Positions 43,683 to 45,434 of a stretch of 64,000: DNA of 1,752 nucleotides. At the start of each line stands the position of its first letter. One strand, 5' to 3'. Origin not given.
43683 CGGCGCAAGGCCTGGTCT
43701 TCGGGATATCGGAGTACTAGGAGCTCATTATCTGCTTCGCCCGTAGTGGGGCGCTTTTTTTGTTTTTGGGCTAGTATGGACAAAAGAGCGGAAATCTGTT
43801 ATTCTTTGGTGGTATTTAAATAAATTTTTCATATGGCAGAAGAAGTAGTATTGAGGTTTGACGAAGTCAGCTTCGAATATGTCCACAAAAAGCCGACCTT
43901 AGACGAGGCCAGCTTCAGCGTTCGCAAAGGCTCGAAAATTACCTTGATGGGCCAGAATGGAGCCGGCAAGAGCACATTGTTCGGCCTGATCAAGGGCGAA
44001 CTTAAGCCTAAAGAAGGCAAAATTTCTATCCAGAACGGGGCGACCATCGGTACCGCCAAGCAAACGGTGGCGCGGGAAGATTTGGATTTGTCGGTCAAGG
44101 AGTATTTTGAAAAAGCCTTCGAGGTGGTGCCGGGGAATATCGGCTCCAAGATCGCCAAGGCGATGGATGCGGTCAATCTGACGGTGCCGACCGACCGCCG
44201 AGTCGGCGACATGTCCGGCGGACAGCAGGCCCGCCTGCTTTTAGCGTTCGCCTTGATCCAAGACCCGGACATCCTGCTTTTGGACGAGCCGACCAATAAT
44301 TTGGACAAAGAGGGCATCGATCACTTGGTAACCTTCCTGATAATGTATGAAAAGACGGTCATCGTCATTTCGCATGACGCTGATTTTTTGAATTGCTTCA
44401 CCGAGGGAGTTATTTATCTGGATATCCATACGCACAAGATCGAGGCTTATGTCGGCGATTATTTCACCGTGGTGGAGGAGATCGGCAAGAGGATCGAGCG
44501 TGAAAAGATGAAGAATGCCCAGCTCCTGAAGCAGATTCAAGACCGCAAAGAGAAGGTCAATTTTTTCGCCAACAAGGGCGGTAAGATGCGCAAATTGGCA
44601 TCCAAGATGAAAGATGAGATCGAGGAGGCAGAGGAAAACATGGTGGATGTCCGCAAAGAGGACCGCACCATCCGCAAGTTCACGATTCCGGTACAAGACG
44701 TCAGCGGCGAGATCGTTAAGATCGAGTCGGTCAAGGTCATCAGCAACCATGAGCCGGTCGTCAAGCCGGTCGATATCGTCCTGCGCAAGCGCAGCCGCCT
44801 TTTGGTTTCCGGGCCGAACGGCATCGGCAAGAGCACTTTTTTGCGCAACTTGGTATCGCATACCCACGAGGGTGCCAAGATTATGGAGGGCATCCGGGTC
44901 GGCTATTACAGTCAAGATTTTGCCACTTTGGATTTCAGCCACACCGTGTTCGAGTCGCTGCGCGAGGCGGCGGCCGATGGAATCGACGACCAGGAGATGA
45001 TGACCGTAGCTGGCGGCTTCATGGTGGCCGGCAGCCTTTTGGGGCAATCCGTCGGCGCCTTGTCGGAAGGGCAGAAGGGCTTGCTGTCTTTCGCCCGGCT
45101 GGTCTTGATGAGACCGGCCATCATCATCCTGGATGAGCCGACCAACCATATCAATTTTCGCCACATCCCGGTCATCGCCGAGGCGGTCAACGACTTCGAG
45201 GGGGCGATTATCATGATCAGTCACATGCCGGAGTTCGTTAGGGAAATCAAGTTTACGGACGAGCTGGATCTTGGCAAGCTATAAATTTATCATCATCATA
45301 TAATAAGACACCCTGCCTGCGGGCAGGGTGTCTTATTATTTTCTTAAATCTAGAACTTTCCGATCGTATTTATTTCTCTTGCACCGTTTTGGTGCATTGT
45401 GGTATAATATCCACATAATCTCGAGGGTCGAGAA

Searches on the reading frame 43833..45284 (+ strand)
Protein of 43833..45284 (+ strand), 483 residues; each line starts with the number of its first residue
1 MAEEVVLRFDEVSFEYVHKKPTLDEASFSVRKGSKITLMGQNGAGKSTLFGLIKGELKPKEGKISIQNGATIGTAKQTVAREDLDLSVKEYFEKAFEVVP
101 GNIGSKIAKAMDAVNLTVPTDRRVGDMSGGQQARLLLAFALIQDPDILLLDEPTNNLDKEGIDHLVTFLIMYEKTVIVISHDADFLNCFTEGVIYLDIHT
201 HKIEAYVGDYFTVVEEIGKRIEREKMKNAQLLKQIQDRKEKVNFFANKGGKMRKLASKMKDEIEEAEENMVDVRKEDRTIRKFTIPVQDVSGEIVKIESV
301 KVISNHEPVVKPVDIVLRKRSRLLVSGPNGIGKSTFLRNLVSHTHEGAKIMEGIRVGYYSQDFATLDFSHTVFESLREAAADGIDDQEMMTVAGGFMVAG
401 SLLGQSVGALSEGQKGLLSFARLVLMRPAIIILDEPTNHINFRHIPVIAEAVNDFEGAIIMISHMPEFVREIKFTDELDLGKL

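Call 10: search_protein_families(library=pfam, proteins=[window:43833-45284:+], max_evalue=0.001)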
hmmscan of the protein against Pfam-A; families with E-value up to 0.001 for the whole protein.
window:43833-45284:+ (483 aa): 9 families
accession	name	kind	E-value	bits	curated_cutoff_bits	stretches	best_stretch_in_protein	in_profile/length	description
PF00005.33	ABC_tran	-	2.5e-44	151.7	25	2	23-155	1-137/137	ABC transporter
PF13304.12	AAA_21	-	1.8e-16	61.5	27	2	124-183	235-300/304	AAA domain, putative AbiEii toxin, Type IV TA system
PF03193.22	RsgA_GTPase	-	7.7e-08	32.8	30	0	32-69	105-142/174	RsgA GTPase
PF13555.12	AAA_29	-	2.3e-07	30.9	27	0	24-50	13-39/61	P-loop containing region of AAA domain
PF02463.25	SMC_N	-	3.8e-07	30.2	40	0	126-187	136-203/220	RecF/RecN/SMC N terminal domain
PF13401.12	AAA_22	-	7.8e-06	26.7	27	0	320-382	5-64/130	AAA domain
PF13191.12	AAA_16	-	1e-05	26.5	32.6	0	322-376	26-82/167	AAA ATPase domain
PF13481.12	AAA_25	-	0.00019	21.5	27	0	315-356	28-75/195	AAA domain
PF05729.18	NACHT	-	0.00032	21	26.7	0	323-347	3-27/167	NACHT domain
